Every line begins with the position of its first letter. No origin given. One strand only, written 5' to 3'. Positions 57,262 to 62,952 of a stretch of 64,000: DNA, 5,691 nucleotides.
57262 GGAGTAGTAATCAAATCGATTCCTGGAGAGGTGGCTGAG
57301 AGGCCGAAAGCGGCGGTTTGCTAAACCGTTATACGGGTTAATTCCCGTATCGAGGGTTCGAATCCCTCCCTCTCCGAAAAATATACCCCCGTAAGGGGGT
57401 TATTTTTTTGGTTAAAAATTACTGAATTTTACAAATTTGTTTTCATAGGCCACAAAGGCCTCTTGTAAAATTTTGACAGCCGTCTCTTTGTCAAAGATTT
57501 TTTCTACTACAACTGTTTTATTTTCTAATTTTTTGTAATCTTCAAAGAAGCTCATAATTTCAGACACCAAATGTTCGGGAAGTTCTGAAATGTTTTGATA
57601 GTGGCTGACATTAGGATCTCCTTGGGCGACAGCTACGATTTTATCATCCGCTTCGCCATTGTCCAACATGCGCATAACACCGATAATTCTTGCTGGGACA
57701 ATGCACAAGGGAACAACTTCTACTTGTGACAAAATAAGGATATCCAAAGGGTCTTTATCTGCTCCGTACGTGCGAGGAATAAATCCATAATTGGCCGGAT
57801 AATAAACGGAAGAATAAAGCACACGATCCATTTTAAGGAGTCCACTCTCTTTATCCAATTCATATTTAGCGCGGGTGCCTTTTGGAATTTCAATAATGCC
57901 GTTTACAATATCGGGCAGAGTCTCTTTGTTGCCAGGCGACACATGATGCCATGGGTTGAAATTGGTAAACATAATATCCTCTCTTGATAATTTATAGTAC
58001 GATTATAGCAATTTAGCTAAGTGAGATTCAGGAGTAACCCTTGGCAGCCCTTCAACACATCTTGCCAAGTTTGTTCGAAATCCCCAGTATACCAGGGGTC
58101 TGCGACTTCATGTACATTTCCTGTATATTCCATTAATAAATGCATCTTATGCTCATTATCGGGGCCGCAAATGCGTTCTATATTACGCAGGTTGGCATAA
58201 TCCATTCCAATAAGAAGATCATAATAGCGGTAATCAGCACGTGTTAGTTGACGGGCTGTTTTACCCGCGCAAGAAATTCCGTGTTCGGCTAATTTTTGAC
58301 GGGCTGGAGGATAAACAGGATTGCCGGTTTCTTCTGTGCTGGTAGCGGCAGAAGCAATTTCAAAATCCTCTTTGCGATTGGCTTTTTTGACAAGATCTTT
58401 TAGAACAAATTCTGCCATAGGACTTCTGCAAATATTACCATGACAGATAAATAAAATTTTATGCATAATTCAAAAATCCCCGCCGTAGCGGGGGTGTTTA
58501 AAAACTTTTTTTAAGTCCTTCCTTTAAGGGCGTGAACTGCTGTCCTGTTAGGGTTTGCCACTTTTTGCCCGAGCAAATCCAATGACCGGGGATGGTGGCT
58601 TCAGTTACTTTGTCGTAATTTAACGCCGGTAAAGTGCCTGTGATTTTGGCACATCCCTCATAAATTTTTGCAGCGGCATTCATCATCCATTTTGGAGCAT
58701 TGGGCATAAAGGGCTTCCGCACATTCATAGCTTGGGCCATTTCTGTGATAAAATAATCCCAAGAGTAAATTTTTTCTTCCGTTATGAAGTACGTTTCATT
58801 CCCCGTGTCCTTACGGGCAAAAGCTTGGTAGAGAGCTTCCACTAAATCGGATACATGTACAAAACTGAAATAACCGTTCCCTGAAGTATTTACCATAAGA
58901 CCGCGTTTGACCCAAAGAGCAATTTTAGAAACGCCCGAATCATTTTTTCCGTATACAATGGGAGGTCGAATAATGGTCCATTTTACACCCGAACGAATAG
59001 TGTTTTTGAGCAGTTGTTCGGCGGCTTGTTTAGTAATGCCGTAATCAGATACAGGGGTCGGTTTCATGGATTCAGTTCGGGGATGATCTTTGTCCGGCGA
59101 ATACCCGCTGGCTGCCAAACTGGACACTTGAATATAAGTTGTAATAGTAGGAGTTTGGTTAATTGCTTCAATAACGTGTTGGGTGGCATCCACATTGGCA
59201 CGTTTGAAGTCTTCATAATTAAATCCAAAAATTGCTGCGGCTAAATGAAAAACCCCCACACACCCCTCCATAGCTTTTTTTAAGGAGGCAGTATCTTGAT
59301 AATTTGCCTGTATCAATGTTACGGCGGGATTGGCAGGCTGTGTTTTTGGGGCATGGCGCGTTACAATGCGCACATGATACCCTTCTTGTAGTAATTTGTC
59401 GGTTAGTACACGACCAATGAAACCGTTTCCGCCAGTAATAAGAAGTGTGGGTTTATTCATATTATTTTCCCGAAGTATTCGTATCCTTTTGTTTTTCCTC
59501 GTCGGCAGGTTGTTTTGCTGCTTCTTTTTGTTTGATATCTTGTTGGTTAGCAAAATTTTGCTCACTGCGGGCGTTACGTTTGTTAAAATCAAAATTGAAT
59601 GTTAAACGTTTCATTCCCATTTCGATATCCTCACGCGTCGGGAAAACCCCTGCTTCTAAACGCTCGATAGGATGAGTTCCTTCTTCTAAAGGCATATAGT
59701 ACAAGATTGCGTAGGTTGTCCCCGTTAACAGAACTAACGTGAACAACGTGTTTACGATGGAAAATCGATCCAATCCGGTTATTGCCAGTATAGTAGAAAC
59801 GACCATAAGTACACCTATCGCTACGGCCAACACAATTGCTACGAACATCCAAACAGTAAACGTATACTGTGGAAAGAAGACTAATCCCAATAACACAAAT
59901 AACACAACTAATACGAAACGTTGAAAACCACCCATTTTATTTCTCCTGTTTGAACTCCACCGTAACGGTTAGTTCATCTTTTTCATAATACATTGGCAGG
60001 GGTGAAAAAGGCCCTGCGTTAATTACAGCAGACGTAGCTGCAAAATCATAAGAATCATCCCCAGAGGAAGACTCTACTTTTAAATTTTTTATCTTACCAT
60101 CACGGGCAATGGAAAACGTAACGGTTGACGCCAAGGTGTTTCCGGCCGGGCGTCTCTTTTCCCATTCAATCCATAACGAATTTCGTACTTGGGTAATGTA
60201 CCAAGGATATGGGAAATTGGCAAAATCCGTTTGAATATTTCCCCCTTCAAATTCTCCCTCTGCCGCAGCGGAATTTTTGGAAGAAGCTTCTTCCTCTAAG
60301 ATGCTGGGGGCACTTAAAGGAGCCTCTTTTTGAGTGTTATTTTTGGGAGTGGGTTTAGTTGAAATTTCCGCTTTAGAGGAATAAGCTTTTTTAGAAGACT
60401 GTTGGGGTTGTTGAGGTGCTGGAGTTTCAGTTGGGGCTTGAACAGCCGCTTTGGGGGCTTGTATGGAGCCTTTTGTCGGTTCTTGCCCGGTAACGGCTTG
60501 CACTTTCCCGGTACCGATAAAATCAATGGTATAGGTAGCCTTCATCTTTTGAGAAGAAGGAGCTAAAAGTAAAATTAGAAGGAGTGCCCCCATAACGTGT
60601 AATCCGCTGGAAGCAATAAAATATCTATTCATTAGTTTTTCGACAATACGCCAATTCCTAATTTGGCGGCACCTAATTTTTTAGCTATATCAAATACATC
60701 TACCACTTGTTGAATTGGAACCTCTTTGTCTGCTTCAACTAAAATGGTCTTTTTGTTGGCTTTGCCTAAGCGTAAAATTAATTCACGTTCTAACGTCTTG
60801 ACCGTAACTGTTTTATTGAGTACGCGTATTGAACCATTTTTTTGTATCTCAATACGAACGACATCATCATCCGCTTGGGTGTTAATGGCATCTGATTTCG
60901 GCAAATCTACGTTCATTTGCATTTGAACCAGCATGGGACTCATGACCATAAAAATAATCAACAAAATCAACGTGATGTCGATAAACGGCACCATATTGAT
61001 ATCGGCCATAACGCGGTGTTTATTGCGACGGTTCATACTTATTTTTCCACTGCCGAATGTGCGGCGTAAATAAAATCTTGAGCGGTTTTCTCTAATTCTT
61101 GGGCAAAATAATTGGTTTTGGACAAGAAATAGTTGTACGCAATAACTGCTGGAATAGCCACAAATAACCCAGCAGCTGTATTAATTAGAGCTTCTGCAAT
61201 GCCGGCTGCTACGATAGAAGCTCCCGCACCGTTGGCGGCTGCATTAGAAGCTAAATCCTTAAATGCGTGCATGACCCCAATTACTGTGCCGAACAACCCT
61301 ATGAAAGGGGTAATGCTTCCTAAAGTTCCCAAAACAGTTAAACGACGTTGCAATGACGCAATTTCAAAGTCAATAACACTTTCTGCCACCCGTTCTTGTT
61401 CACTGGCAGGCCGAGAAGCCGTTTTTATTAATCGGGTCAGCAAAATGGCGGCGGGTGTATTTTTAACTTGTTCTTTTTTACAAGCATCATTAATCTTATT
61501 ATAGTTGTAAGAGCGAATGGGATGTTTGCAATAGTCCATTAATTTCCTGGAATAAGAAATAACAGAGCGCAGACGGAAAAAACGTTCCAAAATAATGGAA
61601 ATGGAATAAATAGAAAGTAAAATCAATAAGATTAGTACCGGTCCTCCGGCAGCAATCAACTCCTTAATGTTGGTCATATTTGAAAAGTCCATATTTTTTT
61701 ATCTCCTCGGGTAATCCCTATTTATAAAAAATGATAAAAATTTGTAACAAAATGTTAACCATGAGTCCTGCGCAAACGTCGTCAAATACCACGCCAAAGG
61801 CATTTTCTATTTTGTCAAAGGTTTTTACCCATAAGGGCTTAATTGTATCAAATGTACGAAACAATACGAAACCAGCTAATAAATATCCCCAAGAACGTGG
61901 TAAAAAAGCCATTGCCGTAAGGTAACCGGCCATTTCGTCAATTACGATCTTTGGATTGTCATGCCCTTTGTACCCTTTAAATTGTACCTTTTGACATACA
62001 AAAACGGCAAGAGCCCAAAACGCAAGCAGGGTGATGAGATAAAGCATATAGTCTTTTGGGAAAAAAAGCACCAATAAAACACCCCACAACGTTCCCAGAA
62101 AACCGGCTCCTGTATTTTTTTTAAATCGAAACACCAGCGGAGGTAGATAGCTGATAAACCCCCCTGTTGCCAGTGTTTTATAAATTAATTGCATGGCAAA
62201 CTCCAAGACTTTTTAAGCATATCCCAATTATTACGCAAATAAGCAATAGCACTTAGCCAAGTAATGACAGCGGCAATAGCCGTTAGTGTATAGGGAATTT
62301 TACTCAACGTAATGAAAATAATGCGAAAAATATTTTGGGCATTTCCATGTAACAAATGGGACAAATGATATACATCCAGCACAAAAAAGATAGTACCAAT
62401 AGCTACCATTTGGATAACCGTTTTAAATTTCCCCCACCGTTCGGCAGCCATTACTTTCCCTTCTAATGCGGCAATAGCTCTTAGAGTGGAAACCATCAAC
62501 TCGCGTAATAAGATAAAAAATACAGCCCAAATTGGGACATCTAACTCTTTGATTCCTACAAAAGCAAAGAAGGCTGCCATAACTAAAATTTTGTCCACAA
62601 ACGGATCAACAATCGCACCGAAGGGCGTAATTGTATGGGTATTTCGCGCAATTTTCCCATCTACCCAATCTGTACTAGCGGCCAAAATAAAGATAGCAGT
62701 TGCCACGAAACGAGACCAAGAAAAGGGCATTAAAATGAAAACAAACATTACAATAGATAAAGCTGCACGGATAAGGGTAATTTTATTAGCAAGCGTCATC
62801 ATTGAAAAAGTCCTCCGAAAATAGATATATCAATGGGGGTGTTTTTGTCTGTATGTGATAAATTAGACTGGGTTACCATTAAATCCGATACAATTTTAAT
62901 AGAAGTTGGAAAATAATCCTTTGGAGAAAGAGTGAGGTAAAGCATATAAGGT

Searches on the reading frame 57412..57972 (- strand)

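Call 35: search_protein_families(library=pfam, proteins=[window:57412-57972:-], max_evalue=0.01)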
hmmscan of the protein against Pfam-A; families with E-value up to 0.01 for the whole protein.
window:57412-57972:- (186 aa): 3 families
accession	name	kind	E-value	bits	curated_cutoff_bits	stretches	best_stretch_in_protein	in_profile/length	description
PF00719.24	Pyrophosphatase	-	2.1e-57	193.7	23.5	1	26-176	2-152/153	Inorganic pyrophosphatase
PF10047.15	DUF2281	-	0.0045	18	26.5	1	125-145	3-23/64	Protein of unknown function (DUF2281)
PF18823.6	InPase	-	0.0082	16.4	26.8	0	59-84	46-71/135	Inorganic Pyrophosphatase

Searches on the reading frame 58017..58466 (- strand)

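Call 35: search_protein_families(library=pfam, proteins=[window:58017-58466:-], max_evalue=0.01)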
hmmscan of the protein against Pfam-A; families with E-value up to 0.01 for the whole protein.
window:58017-58466:- (149 aa): 1 family
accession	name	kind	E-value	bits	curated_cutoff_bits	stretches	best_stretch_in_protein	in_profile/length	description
PF01451.26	LMWPc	-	7.4e-34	117.5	23.2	1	4-145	1-144/144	Low molecular weight phosphotyrosine protein phosphatase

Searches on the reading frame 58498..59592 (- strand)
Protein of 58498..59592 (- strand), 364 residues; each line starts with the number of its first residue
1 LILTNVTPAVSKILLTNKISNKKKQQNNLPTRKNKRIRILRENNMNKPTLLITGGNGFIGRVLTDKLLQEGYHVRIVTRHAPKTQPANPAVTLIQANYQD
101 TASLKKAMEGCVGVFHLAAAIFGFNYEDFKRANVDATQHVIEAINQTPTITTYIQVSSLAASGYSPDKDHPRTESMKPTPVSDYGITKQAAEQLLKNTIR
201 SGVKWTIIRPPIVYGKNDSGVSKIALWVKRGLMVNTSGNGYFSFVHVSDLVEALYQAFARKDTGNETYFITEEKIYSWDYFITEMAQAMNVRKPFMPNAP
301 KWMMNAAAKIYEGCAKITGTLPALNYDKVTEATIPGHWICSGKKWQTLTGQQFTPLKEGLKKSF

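Call 35: search_protein_families(library=pfam, proteins=[window:58498-59592:-], max_evalue=0.01)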
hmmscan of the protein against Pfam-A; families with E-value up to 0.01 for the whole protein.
window:58498-59592:- (364 aa): 10 families
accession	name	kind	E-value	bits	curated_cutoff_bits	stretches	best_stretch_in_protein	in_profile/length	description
PF01370.27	Epimerase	-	2.1e-34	119.5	20.9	1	51-268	2-237/240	NAD dependent epimerase/dehydratase family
PF13460.12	NAD_binding_10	-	2.6e-23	83.3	27.2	1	54-218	1-151/184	NAD(P)H-binding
PF07993.18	NAD_binding_4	-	5.1e-19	68.9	20.1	1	105-234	83-228/258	Male sterility protein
PF01073.25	3Beta_HSD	-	8.5e-18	64.8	22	1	51-292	1-271/280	3-beta hydroxysteroid dehydrogenase/isomerase family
PF16363.11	GDP_Man_Dehyd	-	1.5e-16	61.2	27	1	51-286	1-263/332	GDP-mannose 4,6 dehydratase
PF04321.23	RmlD_sub_bind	-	1.1e-12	48.1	27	1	50-360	3-278/287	RmlD substrate binding domain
PF05368.20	NmrA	-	8.7e-11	42.4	27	1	47-154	2-103/298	NmrA-like family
PF00106.31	adh_short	-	0.00065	19.7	26.6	1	50-150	3-113/195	short chain dehydrogenase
PF02719.21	Polysacc_synt_2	-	0.00074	19.2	20.2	1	50-197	1-151/293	Polysaccharide biosynthesis protein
PF08659.16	KR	-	0.0088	16.4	22.6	0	49-88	2-42/180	KR domain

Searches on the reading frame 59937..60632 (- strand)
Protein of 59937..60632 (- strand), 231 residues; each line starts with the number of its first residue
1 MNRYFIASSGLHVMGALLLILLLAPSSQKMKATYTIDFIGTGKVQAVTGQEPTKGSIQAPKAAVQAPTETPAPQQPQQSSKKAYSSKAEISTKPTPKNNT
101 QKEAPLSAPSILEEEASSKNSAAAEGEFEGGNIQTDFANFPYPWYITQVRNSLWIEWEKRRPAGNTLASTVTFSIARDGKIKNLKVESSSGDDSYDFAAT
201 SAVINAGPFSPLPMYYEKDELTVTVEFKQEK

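Call 35: search_protein_families(library=pfam, proteins=[window:59937-60632:-], max_evalue=0.01)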
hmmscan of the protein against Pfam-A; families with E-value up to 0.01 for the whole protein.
window:59937-60632:- (231 aa): 3 families
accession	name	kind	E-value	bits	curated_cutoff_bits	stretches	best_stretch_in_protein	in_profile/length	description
PF13103.11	TonB_2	-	8.6e-13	48.7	22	1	142-227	1-85/85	TonB C terminal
PF03544.19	TonB_C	-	6.7e-06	26.9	24.6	1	170-228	19-78/79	Gram-negative bacterial TonB protein C-terminal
PF06519.16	TolA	-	0.0087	16.7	25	0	170-207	40-75/96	TolA C-terminal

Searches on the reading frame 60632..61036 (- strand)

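Call 35: search_protein_families(library=pfam, proteins=[window:60632-61036:-], max_evalue=0.01)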
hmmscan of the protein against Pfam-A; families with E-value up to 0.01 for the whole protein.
window:60632-61036:- (134 aa): 1 family
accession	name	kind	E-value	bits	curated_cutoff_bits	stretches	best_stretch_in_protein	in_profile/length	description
PF02472.21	ExbD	-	3e-26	92.4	25.4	1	8-129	3-124/128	Biopolymer transport protein ExbD/TolR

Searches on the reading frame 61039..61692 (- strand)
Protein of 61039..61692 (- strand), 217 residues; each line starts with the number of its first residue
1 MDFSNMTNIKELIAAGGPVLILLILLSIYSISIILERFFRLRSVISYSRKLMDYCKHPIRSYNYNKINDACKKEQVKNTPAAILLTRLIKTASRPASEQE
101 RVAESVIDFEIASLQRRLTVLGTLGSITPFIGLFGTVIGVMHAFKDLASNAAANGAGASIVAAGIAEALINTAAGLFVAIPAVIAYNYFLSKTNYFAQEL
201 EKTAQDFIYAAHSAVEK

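Call 35: search_protein_families(library=pfam, proteins=[window:61039-61692:-], max_evalue=0.01)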
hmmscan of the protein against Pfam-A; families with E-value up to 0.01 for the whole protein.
window:61039-61692:- (217 aa): 1 family
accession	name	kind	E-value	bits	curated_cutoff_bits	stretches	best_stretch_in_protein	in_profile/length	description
PF01618.21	MotA_ExbB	-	3.9e-31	107.9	22.9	1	92-201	20-126/127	MotA/TolQ/ExbB proton channel family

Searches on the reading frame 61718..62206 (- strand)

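Call 35: search_protein_families(library=pfam, proteins=[window:61718-62206:-], max_evalue=0.01)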
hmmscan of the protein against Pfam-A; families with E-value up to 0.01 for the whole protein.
window:61718-62206:- (162 aa): 1 family
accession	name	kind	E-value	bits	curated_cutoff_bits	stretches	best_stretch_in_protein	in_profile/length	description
PF04608.18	PgpA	-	3e-29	102.2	28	1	32-157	13-140/141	Phosphatidylglycerophosphatase A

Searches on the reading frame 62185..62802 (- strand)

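Call 35: search_protein_families(library=pfam, proteins=[window:62185-62802:-], max_evalue=0.01)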
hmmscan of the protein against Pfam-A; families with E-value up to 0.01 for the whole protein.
window:62185-62802:- (205 aa): 1 family
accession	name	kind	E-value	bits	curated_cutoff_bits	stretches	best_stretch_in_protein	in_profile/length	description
PF01066.26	CDP-OH_P_transf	-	3.7e-37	128.5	22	1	2-152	1-138/152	CDP-alcohol phosphatidyltransferase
